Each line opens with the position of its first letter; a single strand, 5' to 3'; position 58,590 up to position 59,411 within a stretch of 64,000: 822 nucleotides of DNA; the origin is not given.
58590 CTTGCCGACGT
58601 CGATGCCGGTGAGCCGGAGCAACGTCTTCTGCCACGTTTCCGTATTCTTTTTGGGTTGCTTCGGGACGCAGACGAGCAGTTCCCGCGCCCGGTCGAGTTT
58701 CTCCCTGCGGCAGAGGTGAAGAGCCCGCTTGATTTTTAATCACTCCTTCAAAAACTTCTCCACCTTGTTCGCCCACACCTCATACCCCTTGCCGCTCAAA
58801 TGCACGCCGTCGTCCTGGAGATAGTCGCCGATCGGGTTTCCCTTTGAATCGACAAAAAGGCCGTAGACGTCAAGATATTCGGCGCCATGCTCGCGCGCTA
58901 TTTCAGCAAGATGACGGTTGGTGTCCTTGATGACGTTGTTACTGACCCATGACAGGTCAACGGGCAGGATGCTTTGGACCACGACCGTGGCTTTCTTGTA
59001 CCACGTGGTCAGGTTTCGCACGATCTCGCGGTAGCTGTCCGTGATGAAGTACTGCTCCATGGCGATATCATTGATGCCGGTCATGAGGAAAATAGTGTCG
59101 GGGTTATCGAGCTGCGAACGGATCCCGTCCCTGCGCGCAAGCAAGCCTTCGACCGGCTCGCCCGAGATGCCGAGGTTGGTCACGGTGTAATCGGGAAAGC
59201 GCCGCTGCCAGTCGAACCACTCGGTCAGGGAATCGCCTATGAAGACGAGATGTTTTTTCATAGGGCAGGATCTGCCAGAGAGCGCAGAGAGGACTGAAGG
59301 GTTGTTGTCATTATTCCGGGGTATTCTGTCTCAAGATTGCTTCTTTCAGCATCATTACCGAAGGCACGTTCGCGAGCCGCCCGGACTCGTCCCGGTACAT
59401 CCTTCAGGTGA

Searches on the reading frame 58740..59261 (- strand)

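Call 65: search_protein_families(library=pfam, proteins=[window:58740-59261:-], max_evalue=0.001)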
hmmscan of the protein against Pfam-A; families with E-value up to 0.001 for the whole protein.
window:58740-59261:- (173 aa): 3 families
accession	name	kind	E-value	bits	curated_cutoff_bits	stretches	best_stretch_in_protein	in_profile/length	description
PF13472.12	Lipase_GDSL_2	-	1.3e-23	84.8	32.9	1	7-162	1-178/178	GDSL-like Lipase/Acylhydrolase family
PF00657.28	Lipase_GDSL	-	1.4e-10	42.2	23.6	1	5-167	1-208/208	GDSL-like Lipase/Acylhydrolase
PF04311.20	DUF459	-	0.00026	20.8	27.2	0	74-169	90-196/197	Protein of unknown function (DUF459)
